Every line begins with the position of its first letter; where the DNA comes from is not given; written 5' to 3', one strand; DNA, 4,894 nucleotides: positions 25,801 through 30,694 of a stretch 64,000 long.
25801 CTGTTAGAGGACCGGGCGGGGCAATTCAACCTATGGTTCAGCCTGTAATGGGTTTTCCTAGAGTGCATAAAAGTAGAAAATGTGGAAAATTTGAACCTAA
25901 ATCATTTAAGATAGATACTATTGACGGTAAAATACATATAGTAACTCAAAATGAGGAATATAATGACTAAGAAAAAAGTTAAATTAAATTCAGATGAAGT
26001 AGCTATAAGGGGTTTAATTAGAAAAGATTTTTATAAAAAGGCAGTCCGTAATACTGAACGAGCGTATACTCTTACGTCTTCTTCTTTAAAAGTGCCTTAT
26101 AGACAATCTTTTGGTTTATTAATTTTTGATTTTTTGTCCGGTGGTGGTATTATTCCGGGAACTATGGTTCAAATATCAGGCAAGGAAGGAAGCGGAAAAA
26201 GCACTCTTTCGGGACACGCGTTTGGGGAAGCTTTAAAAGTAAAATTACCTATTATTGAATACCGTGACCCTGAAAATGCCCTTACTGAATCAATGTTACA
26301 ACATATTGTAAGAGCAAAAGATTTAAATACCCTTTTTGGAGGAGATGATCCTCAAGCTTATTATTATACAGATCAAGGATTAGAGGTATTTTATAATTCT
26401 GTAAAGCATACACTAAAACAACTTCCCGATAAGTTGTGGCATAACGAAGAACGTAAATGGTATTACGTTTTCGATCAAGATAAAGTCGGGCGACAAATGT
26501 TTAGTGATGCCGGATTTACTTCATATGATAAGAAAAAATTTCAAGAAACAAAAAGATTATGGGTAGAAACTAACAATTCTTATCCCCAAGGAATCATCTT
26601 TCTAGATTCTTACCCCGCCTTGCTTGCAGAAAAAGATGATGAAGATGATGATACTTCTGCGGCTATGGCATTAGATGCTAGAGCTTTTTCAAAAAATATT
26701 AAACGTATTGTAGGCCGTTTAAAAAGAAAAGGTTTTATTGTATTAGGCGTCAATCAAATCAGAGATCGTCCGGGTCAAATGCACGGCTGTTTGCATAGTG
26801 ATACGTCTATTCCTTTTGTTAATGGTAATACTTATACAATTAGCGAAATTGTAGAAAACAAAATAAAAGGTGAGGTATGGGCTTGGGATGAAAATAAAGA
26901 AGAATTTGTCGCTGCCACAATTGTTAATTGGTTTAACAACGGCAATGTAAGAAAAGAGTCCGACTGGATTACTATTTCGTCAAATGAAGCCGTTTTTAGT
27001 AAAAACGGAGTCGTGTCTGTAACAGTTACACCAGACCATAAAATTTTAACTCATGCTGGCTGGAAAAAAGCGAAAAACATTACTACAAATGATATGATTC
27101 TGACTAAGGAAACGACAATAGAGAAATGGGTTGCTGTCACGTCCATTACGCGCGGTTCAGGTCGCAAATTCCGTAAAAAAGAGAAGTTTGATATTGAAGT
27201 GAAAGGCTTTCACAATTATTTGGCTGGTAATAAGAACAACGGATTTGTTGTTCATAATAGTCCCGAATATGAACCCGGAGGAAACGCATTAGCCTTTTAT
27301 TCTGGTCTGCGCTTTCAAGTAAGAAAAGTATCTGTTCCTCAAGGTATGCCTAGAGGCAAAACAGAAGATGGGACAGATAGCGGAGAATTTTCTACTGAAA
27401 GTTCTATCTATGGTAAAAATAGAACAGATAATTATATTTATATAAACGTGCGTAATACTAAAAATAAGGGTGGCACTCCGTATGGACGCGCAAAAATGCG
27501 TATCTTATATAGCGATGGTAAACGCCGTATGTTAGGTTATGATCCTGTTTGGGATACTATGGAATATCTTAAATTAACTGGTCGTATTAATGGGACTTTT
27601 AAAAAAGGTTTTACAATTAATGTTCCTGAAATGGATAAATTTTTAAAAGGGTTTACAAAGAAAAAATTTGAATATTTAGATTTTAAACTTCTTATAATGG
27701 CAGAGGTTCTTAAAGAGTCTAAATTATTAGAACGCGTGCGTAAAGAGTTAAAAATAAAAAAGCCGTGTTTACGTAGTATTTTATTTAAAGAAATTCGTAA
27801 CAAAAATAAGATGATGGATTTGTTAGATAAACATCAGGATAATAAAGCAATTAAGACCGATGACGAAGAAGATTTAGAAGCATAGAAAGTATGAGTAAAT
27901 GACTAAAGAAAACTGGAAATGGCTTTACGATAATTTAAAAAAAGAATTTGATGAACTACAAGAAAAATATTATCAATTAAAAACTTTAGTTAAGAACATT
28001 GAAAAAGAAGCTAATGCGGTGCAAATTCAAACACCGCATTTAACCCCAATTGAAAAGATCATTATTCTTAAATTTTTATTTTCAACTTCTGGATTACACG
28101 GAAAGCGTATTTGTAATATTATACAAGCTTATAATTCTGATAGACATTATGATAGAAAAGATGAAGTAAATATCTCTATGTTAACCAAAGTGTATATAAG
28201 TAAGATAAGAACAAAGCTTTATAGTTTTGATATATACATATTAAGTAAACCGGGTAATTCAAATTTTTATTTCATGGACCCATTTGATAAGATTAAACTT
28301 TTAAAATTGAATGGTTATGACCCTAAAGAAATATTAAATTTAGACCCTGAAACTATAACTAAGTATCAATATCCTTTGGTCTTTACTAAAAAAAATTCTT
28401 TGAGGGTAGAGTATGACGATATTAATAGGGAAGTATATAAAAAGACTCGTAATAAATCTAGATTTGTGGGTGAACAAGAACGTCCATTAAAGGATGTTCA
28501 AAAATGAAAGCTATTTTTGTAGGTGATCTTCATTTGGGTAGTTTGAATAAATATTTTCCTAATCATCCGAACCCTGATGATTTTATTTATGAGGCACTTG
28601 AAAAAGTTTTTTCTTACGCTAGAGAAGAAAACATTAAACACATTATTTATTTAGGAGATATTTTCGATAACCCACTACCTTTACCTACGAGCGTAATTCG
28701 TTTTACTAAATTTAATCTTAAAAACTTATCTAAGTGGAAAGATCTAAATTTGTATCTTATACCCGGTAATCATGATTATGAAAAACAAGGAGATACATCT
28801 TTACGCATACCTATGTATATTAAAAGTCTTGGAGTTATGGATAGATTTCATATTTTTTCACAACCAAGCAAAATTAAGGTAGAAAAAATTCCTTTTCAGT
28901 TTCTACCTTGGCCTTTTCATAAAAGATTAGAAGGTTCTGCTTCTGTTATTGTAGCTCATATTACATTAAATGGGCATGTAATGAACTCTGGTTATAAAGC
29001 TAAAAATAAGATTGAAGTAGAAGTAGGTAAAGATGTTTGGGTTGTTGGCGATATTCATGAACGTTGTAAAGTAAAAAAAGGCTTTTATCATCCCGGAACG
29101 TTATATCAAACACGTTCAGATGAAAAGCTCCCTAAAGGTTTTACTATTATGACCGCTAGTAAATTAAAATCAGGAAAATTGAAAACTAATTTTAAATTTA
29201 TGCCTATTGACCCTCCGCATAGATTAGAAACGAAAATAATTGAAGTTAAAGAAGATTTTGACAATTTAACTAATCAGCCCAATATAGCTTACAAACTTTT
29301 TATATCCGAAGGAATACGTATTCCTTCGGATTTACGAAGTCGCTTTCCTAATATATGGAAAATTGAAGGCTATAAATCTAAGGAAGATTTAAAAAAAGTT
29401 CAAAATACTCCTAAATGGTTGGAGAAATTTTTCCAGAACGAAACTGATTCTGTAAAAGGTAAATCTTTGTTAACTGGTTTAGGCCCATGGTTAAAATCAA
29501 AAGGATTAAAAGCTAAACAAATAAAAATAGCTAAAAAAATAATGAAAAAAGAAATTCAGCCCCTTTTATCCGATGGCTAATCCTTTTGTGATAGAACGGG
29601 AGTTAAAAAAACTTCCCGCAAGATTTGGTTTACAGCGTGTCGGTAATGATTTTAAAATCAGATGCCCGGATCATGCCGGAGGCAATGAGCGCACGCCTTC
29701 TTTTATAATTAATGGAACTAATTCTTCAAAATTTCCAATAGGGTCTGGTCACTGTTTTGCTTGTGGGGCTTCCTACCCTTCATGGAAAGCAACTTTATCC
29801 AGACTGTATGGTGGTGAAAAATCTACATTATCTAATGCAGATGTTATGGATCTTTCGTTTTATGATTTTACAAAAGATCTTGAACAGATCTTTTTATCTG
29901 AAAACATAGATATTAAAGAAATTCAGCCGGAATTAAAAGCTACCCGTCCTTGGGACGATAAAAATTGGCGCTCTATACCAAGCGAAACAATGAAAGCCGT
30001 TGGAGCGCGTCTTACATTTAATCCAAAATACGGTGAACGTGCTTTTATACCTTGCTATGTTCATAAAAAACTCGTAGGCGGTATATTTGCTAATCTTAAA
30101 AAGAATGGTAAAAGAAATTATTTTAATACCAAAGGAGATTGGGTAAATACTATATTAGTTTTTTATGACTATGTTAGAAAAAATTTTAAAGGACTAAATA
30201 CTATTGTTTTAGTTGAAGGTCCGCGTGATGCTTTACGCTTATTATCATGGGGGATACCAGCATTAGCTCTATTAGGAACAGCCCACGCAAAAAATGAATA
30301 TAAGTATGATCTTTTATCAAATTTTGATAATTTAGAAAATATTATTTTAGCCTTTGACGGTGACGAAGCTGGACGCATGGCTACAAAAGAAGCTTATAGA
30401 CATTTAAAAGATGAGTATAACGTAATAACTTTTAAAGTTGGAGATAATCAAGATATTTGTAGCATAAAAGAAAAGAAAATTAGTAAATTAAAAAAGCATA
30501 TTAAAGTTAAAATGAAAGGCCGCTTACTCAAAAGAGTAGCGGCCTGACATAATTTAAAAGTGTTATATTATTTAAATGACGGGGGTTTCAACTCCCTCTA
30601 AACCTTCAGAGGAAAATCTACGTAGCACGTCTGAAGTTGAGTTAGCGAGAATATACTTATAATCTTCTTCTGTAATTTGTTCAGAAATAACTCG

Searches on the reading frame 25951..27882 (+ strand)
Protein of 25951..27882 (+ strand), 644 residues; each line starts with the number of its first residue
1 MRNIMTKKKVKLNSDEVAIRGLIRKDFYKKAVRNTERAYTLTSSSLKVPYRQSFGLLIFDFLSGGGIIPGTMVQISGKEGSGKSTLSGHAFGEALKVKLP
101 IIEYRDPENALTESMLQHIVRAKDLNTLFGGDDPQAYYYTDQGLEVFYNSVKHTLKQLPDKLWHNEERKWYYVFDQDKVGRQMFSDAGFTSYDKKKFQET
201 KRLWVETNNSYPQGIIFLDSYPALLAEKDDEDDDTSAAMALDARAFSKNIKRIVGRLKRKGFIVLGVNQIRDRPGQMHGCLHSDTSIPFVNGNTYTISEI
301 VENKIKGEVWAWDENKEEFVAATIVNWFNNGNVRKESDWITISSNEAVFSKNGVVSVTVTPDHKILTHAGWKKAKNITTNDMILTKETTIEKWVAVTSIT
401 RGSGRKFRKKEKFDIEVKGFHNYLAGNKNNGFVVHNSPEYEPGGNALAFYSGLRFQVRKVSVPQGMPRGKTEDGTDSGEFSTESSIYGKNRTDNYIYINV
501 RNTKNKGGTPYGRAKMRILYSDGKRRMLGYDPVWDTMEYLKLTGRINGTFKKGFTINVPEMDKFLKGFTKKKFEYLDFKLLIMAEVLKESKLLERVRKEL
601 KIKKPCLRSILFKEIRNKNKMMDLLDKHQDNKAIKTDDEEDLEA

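Call 17: search_protein_families(library=phrogs, proteins=[window:25951-27882:+], max_evalue=0.01)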
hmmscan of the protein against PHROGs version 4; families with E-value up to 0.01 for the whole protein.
window:25951-27882:+ (644 aa): 2 families
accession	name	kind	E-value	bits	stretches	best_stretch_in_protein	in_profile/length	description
phrog_97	-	other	1.7e-36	127.4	1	30-621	29-467/506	UvsX-like recombinase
phrog_8337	-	DNA, RNA and nucleotide metabolism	1.1e-09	39.1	1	13-117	13-116/273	DNA repair protein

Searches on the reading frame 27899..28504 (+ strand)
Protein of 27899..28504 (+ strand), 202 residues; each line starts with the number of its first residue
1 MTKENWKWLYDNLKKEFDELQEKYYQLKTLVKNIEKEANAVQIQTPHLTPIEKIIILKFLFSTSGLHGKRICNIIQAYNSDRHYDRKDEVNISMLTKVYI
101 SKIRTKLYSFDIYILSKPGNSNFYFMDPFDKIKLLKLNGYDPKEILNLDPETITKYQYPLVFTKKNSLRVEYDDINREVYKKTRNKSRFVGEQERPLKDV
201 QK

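Call 17: search_protein_families(library=phrogs, proteins=[window:27899-28504:+], max_evalue=0.01)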
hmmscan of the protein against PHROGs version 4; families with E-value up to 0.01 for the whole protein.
window:27899-28504:+ (202 aa): 1 family
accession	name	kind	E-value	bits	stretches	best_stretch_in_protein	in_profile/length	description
phrog_28301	-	unknown function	0.0025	19.1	0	6-28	5-27/73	-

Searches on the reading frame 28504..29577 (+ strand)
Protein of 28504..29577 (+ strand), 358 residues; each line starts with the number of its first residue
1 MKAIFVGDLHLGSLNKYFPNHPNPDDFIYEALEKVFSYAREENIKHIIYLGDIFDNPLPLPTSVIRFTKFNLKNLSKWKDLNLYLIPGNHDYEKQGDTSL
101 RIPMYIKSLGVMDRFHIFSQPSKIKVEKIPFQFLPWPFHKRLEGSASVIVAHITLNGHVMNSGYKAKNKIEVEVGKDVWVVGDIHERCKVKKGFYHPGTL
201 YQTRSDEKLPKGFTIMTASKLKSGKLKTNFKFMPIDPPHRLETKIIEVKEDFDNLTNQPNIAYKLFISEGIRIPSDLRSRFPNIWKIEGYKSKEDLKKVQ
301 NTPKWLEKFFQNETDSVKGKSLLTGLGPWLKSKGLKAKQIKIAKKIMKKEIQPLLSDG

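Call 17: search_protein_families(library=phrogs, proteins=[window:28504-29577:+], max_evalue=0.01)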
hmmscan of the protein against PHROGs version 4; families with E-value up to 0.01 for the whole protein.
window:28504-29577:+ (358 aa): 4 families
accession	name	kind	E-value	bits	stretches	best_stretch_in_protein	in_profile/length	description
phrog_100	-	DNA, RNA and nucleotide metabolism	4.1e-34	119.2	1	1-348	29-373/989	SbcD-like subunit of palindrome specific endonuclease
phrog_1649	-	other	1.9e-07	31.1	1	1-95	36-108/308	metallo-phosphoesterase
phrog_547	-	other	0.00011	22.4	1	1-113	29-126/245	phosphoesterase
phrog_7339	-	DNA, RNA and nucleotide metabolism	0.00032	21.1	1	3-187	32-201/263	DNA repair exonuclease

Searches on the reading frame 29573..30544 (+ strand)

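Call 17: search_protein_families(library=phrogs, proteins=[window:29573-30544:+], max_evalue=0.01)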
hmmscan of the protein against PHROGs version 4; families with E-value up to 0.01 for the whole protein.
window:29573-30544:+ (324 aa): 8 families
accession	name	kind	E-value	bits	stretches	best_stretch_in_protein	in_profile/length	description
phrog_47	-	DNA, RNA and nucleotide metabolism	5.6e-25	89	1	7-306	31-329/947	DNA primase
phrog_239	-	DNA, RNA and nucleotide metabolism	1e-19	72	1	27-284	41-280/801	DNA primase/helicase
phrog_6444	-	DNA, RNA and nucleotide metabolism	6.9e-18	65.8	2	180-297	228-349/577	DNA primase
phrog_849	-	DNA, RNA and nucleotide metabolism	6.3e-08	33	1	210-297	240-329/435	DNA primase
phrog_6088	-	DNA, RNA and nucleotide metabolism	2.3e-06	27.3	1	177-278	159-257/772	DNA primase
phrog_18097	-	DNA, RNA and nucleotide metabolism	6.8e-06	26.8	1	17-66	23-63/199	DNA primase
phrog_1139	-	DNA, RNA and nucleotide metabolism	0.0035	16.3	1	206-277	172-239/895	DNA primase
phrog_22173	-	DNA, RNA and nucleotide metabolism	0.0057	17.6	1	209-304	35-127/133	DNA primase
